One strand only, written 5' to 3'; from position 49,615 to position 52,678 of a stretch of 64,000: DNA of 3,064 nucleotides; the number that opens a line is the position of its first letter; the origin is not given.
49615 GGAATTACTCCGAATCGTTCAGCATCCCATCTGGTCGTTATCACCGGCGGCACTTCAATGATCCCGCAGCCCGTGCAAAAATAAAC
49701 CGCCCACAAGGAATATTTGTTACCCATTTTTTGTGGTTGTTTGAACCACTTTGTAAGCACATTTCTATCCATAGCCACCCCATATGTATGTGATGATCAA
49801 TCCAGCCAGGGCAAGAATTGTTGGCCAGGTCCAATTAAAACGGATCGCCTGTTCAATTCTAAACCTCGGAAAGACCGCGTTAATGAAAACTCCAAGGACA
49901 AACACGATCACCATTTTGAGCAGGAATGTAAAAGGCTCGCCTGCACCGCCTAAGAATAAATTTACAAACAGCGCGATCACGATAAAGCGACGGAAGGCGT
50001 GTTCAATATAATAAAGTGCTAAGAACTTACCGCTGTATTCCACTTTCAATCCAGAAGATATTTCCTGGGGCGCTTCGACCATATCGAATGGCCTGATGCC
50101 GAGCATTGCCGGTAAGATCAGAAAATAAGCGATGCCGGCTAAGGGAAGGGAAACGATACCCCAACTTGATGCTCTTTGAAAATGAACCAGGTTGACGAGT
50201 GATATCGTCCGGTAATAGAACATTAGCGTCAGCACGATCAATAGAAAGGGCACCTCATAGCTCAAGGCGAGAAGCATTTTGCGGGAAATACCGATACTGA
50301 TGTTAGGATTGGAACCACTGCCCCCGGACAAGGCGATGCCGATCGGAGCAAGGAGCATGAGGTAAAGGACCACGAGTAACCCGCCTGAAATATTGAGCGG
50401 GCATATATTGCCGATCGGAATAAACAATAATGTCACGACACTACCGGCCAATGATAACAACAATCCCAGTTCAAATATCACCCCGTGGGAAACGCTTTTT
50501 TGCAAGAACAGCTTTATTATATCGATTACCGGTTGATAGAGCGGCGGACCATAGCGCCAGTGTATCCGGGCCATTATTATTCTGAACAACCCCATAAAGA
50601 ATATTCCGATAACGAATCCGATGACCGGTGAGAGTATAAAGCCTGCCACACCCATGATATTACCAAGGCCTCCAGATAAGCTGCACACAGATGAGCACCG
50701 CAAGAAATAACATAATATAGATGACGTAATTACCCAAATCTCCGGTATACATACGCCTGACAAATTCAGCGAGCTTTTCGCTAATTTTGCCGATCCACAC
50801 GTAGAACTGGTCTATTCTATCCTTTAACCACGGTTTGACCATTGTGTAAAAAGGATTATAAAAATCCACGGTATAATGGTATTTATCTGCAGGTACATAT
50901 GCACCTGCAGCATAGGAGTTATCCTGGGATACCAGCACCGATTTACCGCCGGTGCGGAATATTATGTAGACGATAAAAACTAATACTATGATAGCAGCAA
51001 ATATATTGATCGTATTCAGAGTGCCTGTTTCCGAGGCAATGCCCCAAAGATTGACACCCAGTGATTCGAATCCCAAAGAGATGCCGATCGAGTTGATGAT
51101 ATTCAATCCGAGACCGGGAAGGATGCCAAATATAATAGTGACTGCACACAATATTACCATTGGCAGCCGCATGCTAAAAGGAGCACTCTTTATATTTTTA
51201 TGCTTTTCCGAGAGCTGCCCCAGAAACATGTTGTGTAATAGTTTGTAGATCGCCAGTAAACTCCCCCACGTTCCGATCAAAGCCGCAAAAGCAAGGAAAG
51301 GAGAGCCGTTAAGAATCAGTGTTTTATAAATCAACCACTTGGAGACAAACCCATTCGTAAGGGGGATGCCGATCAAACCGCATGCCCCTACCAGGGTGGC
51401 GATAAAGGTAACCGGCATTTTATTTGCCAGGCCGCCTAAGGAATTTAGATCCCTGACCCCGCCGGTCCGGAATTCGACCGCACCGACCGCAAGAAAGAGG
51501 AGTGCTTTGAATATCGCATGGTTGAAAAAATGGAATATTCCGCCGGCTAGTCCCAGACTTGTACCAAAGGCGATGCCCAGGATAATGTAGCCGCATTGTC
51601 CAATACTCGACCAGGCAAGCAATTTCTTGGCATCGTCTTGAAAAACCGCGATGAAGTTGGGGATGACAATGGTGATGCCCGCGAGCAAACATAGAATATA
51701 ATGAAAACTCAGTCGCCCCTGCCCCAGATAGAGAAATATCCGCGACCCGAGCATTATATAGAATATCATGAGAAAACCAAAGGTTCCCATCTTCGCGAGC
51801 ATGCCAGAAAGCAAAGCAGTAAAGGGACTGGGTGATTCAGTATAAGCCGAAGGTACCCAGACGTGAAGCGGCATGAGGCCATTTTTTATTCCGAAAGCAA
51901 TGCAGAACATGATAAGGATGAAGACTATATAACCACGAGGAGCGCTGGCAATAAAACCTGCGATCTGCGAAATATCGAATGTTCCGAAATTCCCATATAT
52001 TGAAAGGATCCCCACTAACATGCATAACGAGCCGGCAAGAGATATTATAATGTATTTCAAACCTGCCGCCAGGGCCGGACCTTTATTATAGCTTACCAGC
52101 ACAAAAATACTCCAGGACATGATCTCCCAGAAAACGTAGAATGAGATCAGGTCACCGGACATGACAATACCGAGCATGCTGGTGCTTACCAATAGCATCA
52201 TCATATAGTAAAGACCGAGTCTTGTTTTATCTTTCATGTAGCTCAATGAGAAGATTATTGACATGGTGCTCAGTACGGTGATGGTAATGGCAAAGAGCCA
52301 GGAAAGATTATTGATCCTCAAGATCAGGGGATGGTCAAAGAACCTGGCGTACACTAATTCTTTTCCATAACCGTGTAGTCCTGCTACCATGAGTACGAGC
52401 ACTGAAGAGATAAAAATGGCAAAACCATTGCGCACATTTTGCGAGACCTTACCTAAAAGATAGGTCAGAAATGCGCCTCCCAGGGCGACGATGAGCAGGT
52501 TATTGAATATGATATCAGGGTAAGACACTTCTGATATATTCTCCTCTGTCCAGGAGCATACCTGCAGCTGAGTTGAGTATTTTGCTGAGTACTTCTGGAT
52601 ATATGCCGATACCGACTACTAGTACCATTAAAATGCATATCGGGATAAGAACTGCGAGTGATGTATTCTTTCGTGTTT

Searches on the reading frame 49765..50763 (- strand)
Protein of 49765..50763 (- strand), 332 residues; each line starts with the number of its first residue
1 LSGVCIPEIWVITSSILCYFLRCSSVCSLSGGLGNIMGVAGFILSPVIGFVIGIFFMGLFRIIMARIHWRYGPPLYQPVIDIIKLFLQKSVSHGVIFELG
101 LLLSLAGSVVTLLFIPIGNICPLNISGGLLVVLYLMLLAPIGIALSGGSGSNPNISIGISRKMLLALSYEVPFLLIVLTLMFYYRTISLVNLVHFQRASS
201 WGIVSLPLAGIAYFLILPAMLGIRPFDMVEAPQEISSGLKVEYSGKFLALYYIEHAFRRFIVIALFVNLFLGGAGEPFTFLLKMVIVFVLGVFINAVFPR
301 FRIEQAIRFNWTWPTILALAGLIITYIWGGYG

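Call 4: search_protein_families(library=pfam, proteins=[window:49765-50763:-], max_evalue=0.001)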
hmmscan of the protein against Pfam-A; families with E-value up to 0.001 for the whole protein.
window:49765-50763:- (332 aa): 1 family
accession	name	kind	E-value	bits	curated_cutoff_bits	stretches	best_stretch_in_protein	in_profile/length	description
PF00146.26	NADHdh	-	5.7e-60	203.6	27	1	49-325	10-297/298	NADH dehydrogenase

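Call 8: search_protein_families(library=ncbifam, proteins=[window:49765-50763:-], max_evalue=0.00001)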
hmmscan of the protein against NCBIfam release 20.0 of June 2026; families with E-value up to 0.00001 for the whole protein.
window:49765-50763:- (332 aa): 7 families
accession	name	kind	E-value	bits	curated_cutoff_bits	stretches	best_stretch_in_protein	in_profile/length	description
NF004741.0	PRK06076.1-2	equivalog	1.5e-40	139.5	305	1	43-328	29-332/337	NADH-quinone oxidoreductase subunit NuoH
NF004740.0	PRK06076.1-1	equivalog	8.7e-21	74.8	399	1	60-325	36-316/325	NADH-quinone oxidoreductase subunit NuoH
NF040610.1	F420_dehyd_FpoH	exception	1.2e-18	67.5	475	1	41-323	16-330/339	F420H2 dehydrogenase subunit FpoH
NF004744.0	PRK06076.1-5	equivalog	1.5e-18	67.1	542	1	47-275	38-281/372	NADH-quinone oxidoreductase subunit NuoH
NF004745.0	PRK06076.1-6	equivalog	7.7e-18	64.8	450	1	47-322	23-326/341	NADH-quinone oxidoreductase subunit NuoH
NF004742.0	PRK06076.1-3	equivalog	4.8e-16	58.9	531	1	55-328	41-347/356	NADH-quinone oxidoreductase subunit NuoH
NF004743.0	PRK06076.1-4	equivalog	4.4e-12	45.6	494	1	50-312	28-325/433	NADH-quinone oxidoreductase subunit NuoH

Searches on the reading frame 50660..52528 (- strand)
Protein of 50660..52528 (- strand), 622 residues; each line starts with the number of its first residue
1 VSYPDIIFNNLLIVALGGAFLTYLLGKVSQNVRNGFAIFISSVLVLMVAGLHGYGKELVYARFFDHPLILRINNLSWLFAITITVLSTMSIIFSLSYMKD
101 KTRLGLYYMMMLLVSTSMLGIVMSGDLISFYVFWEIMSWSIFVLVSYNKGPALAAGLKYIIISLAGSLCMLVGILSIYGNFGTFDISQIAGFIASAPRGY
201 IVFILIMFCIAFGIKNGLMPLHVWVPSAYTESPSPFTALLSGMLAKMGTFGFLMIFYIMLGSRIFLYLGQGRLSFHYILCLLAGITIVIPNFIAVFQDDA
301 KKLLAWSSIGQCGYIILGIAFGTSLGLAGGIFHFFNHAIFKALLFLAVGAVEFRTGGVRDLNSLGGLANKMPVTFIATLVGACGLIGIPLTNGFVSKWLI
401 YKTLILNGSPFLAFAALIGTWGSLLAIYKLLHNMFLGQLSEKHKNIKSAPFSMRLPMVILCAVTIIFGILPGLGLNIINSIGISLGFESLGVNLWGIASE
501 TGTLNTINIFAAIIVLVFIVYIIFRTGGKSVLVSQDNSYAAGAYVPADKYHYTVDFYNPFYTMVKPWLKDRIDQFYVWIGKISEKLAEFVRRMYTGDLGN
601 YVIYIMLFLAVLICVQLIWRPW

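Call 4: search_protein_families(library=pfam, proteins=[window:50660-52528:-], max_evalue=0.001)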
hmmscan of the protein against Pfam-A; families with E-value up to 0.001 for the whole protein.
window:50660-52528:- (622 aa): 2 families
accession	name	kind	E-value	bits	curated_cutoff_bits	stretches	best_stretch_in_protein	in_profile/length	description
PF00361.26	Proton_antipo_M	-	1.8e-61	208.4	21.5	1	124-419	1-290/294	NADH:quinone oxidoreductase/Mrp antiporter, TM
PF00662.26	Proton_antipo_N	-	4.9e-06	26.8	24.5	1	65-107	8-50/51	NADH-Ubiquinone oxidoreductase (complex I), chain 5 N-terminus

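Call 8: search_protein_families(library=ncbifam, proteins=[window:50660-52528:-], max_evalue=0.00001)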
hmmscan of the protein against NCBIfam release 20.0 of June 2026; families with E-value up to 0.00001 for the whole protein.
window:50660-52528:- (622 aa): 75 families (the best 25 are shown)
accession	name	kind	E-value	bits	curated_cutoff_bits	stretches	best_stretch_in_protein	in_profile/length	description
NF006419.0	PRK08668.1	equivalog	3.2e-157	524.9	617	1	8-614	4-610/613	NADH dehydrogenase subunit M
NF006240.0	PRK08376.1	subfamily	1.5e-90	304.6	662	1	9-473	8-494/521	putative monovalent cation/H+ antiporter subunit D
NF005086.0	PRK06521.1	equivalog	3.9e-71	240.4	667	1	14-568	14-597/669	hydrogenase 4 subunit B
NF009310.0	PRK12668.1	equivalog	9.4e-69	232.7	564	1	24-472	19-435/584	Na(+)/H(+) antiporter subunit D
TIGR01972.1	NDH_I_M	subfamily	3.7e-67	227.1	263.8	1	64-479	68-476/486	NADH-quinone oxidoreductase subunit M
NF006241.0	PRK08377.1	equivalog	1.8e-64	218.6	645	1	12-482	9-474/494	NADH dehydrogenase subunit N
NF009288.0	PRK12648.1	equivalog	6.4e-64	216.5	1104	1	11-475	6-475/954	monovalent cation/H+ antiporter subunit A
NF005097.0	PRK06525.1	equivalog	3.3e-61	207.5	430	1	12-467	10-471/480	hydrogenase 4 subunit D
NF005141.0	PRK06590.1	equivalog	1.3e-59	202.7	556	1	52-618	59-611/615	NADH-quinone oxidoreductase subunit L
NF009306.0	PRK12663.1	equivalog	1.5e-59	202.1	542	1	73-478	76-474/498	Na+/H+ antiporter subunit D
NF009305.0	PRK12662.1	equivalog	1.1e-58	199.2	700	1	68-484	70-489/492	putative monovalent cation/H+ antiporter subunit D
NF009287.0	PRK12647.1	equivalog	1.7e-58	198.9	937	1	67-486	69-483/773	putative monovalent cation/H+ antiporter subunit A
TIGR00940.1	2a6301s01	subfamily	8.4e-57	193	920.45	1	69-485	70-504/793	monovalent cation:proton antiporter subunit A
TIGR01974.1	NDH_I_L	subfamily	2.1e-56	192.1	407.5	1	63-615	71-628/630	NADH-quinone oxidoreductase subunit L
NF005818.0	PRK07691.1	equivalog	7.3e-53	180.2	586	1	63-470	64-468/496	Na+/H+ antiporter subunit D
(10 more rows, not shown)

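Call 40: search_solved_structures(query=window:50660-52528:-, max_evalue=1e-20, show_alignments=0)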
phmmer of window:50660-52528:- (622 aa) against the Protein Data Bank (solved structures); distinct sequences matched with E-value up to 1e-20: 61 (the best 60 are shown).
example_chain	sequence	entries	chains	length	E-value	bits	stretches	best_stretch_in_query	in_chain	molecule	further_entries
6u8y_X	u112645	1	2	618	2.2e-81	277.9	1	16-615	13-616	NADH dehydrogenase subunit M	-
6cfw_H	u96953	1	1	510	1.8e-71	245.2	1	66-471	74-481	Monovalent cation/H+ antiporter subunit D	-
6u8y_H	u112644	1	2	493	1.8e-48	169.2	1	12-483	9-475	NADH dehydrogenase subunit N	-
6z16_A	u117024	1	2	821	6.4e-41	144.3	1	72-473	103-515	Multisubunit Na+/H+ antiporter, A subunit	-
7qru_D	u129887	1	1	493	1.8e-40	142.8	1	16-469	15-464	Na+/H+ antiporter subunit D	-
7qru_A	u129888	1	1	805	1.1e-38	136.8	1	70-473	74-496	Na+/H+ antiporter subunit A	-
7d3u_D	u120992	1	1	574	3.5e-38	135.2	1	80-439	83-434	Monovalent Na+/H+ antiporter subunit D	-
8qby_M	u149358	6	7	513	6e-38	134.4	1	70-477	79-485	NADH dehydrogenase subunit M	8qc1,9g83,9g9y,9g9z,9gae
6tjv_D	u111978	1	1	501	9.5e-37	130.5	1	14-471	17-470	NADH dehydrogenase subunit 4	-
6z16_D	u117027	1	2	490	6.6e-35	124.4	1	70-469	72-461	Multisubunit Na+/H+ antiporter, D subunit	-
7z0s_C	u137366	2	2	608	6.5e-34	121.1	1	73-471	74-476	Formate hydrogenlyase subunit 3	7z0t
6hum_F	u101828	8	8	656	1.5e-31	113.3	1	72-438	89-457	NADH dehydrogenase subunit 5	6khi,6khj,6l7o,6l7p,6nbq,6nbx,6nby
7ar7_L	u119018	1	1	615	1.4e-30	110.1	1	59-471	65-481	NADH-ubiquinone oxidoreductase chain 5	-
7d3u_A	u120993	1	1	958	1.6e-30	109.9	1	69-406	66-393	Monovalent Na+/H+ antiporter subunit A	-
6hum_D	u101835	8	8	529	1.7e-30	109.8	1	100-469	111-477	NAD(P)H-quinone oxidoreductase chain 4 1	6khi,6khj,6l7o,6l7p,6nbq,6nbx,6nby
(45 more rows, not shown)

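Call 52: search_solved_structures(query=window:50660-52528:-, max_evalue=1e-75, show_alignments=1)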
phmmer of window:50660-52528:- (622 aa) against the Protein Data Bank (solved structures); distinct sequences matched with E-value up to 1e-75: 1.
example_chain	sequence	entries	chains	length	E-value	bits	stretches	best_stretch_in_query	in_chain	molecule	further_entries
6u8y_X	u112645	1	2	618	2.2e-81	277.9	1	16-615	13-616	NADH dehydrogenase subunit M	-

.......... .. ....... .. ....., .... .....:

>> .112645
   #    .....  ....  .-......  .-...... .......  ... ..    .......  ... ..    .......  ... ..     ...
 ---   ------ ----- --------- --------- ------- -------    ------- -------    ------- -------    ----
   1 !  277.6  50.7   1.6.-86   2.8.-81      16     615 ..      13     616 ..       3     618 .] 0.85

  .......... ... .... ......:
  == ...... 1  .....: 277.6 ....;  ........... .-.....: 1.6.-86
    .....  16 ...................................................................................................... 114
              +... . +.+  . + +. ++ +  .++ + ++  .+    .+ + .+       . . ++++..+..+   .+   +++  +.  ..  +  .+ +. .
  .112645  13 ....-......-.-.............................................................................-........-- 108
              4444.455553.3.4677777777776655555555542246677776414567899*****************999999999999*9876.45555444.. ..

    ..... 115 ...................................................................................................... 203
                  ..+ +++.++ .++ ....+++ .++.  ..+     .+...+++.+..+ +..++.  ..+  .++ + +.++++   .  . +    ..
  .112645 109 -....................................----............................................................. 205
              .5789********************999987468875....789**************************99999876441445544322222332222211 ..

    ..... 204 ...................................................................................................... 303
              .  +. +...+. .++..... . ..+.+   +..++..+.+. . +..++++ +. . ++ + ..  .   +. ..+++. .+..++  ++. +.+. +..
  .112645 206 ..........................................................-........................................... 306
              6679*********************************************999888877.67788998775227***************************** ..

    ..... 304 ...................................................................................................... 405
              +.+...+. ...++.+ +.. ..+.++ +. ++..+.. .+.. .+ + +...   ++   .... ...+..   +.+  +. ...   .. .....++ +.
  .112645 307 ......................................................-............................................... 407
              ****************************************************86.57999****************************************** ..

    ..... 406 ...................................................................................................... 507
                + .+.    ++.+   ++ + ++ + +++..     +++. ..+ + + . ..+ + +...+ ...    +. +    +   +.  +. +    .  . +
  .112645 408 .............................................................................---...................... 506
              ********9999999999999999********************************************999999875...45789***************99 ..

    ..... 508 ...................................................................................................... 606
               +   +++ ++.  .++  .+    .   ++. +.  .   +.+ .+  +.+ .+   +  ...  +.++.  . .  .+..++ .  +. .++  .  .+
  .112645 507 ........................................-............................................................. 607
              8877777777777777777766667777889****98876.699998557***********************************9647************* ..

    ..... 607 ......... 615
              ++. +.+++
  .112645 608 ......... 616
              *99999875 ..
